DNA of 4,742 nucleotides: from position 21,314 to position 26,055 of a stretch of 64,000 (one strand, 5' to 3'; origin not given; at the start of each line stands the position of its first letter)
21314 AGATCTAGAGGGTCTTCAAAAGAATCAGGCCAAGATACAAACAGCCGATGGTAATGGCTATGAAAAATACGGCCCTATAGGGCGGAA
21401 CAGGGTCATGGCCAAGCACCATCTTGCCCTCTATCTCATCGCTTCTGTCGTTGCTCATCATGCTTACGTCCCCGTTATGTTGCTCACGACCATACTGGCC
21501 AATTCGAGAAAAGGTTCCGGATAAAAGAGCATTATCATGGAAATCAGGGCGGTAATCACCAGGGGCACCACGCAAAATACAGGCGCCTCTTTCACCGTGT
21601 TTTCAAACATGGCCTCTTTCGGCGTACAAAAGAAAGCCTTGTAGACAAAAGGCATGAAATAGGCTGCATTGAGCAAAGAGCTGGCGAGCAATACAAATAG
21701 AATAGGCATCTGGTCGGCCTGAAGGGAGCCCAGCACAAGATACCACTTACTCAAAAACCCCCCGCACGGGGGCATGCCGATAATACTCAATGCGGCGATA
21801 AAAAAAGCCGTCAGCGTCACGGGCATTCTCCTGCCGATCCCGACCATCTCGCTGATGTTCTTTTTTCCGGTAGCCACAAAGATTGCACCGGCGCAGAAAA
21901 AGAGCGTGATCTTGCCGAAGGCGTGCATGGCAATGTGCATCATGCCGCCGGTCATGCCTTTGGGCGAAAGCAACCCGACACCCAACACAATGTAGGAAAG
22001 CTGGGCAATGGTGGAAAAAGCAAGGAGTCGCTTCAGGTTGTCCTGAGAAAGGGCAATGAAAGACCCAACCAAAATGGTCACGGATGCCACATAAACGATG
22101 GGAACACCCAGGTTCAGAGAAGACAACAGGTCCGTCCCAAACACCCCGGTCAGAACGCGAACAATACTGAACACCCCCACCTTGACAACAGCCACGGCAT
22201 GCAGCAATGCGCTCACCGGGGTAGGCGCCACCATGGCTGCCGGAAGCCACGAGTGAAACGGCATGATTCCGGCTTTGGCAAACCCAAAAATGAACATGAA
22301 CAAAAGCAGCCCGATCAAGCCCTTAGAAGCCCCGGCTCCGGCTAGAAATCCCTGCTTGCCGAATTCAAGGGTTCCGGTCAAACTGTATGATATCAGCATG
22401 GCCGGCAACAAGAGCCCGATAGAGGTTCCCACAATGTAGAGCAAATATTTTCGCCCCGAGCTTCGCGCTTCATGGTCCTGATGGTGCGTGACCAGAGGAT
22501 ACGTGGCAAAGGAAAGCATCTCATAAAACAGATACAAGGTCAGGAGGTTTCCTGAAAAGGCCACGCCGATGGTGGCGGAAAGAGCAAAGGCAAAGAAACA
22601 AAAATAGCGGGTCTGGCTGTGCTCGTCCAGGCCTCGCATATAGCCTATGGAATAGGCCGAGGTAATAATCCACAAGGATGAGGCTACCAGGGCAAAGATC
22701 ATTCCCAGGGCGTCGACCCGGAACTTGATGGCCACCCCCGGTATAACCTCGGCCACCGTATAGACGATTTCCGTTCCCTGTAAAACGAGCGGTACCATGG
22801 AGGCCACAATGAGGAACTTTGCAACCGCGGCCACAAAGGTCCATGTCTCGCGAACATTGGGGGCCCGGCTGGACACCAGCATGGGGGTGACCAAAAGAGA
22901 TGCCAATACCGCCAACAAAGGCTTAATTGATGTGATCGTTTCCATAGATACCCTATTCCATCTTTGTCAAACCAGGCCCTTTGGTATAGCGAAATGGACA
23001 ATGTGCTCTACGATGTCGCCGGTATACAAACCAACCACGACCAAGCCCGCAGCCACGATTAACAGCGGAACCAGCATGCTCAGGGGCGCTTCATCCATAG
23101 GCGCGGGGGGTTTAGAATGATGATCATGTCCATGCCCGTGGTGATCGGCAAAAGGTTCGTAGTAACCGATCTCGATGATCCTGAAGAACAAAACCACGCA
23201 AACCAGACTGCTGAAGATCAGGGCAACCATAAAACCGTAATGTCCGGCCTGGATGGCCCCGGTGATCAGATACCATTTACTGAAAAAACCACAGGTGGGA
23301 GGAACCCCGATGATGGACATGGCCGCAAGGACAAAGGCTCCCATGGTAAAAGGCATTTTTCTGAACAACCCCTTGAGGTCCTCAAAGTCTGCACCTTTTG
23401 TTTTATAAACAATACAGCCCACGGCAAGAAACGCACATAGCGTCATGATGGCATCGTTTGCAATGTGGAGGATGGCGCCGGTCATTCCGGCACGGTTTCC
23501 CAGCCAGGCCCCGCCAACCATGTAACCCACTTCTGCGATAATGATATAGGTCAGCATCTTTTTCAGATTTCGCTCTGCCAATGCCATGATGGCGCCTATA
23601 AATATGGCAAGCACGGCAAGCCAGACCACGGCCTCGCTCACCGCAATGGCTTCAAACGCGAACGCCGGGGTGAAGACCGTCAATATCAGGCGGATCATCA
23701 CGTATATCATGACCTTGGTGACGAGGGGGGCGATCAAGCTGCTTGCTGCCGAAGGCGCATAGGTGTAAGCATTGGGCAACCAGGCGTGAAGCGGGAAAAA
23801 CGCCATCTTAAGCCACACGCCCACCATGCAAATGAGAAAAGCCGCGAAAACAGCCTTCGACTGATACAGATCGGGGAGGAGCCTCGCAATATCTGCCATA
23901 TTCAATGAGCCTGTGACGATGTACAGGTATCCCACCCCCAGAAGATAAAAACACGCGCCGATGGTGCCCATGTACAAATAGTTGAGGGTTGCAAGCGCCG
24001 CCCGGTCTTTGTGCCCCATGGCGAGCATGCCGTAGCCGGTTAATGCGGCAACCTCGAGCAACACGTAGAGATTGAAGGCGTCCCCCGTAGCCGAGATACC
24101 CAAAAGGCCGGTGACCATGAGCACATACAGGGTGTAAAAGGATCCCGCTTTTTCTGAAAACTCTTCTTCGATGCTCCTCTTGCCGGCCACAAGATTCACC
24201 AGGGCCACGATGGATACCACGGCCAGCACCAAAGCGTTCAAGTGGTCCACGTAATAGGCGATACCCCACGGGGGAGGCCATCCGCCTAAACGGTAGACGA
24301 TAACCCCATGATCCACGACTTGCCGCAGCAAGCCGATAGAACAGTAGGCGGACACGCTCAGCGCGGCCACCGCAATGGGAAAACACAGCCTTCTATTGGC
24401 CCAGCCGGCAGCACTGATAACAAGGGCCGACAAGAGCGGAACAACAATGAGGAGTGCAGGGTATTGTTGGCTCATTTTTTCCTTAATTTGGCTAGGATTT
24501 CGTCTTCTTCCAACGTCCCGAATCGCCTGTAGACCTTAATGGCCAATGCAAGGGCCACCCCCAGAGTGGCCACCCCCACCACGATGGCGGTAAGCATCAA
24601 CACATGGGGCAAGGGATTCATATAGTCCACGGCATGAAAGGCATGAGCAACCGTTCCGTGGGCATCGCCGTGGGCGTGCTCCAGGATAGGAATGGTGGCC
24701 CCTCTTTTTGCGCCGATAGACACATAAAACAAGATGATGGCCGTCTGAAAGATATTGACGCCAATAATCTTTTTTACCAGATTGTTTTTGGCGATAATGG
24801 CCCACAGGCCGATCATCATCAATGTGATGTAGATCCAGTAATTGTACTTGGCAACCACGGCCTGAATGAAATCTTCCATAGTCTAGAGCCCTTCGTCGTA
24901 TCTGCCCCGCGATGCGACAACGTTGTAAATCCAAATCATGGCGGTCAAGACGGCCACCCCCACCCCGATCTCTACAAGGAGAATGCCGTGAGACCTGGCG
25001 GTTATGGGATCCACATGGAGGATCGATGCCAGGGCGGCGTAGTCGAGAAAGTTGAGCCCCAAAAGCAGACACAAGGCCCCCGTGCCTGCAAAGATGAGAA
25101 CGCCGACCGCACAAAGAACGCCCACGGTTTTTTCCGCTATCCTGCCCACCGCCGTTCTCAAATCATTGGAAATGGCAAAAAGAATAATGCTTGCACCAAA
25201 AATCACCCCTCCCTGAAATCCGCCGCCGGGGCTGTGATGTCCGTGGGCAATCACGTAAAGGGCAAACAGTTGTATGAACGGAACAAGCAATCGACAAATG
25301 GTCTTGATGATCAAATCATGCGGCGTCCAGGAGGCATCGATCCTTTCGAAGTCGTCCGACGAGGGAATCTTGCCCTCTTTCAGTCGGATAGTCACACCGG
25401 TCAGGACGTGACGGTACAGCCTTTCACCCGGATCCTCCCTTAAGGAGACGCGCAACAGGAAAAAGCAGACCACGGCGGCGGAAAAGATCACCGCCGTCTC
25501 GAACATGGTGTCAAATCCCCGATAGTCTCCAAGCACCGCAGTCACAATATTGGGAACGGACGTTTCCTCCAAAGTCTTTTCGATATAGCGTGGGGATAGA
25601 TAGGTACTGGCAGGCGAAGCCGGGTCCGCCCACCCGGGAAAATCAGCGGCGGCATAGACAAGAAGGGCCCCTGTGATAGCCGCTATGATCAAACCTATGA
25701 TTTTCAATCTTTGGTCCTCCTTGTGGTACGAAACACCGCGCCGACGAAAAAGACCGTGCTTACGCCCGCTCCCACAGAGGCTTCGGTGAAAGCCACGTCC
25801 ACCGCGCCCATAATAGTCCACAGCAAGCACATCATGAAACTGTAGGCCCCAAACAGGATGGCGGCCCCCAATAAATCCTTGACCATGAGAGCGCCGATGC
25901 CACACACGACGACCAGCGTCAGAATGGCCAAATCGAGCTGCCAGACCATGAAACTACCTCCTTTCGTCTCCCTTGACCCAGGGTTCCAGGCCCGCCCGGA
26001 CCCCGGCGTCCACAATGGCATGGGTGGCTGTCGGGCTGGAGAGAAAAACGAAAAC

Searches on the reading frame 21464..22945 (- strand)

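Call 47: search_protein_families(library=pfam, proteins=[window:21464-22945:-], max_evalue=0.00001)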
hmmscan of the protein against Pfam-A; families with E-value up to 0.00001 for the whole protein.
window:21464-22945:- (493 aa): 1 family
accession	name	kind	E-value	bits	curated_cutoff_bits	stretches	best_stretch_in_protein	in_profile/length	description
PF00361.26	Proton_antipo_M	-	8.9e-57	193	21.5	1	131-423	1-291/294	NADH:quinone oxidoreductase/Mrp antiporter, TM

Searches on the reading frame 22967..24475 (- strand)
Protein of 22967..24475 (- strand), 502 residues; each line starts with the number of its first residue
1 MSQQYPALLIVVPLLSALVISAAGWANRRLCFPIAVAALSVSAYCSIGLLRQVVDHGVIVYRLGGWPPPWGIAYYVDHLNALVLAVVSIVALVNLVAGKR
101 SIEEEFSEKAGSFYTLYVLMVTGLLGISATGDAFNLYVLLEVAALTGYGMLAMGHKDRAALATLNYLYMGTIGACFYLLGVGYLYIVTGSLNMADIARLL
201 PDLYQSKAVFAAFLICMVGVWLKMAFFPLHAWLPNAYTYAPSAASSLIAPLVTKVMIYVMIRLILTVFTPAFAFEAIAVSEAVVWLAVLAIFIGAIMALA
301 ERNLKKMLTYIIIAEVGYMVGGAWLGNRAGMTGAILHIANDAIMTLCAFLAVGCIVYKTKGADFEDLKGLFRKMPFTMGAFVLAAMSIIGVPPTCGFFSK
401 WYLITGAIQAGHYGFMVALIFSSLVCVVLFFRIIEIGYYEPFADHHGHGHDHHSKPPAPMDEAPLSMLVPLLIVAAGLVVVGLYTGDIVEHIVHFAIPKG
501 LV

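Call 47: search_protein_families(library=pfam, proteins=[window:22967-24475:-], max_evalue=0.00001)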
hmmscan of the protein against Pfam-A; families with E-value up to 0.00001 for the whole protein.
window:22967-24475:- (502 aa): 1 family
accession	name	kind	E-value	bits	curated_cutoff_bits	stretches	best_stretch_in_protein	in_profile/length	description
PF00361.26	Proton_antipo_M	-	1.6e-48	165.8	21.5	1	132-424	3-292/294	NADH:quinone oxidoreductase/Mrp antiporter, TM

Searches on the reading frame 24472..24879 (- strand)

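Call 47: search_protein_families(library=pfam, proteins=[window:24472-24879:-], max_evalue=0.00001)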
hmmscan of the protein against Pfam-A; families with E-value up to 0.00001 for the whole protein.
window:24472-24879:- (135 aa): 1 family
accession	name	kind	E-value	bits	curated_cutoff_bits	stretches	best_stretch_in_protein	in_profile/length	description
PF00420.29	Oxidored_q2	-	7.3e-20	71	26.1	1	16-128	5-90/95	NADH-ubiquinone/plastoquinone oxidoreductase chain 4L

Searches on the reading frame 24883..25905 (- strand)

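Call 47: search_protein_families(library=pfam, proteins=[window:24883-25905:-], max_evalue=0.00001)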
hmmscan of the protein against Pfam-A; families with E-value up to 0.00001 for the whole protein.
window:24883-25905:- (340 aa): 2 families
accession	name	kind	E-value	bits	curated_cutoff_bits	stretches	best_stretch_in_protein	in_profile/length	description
PF04039.18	MnhB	-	1.4e-27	96.8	22.5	1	199-324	1-126/127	Domain related to MnhB subunit of Na+/H+ antiporter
PF20501.3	MbhE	-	1.6e-07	31.7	27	1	96-152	26-82/98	MBH, subunit E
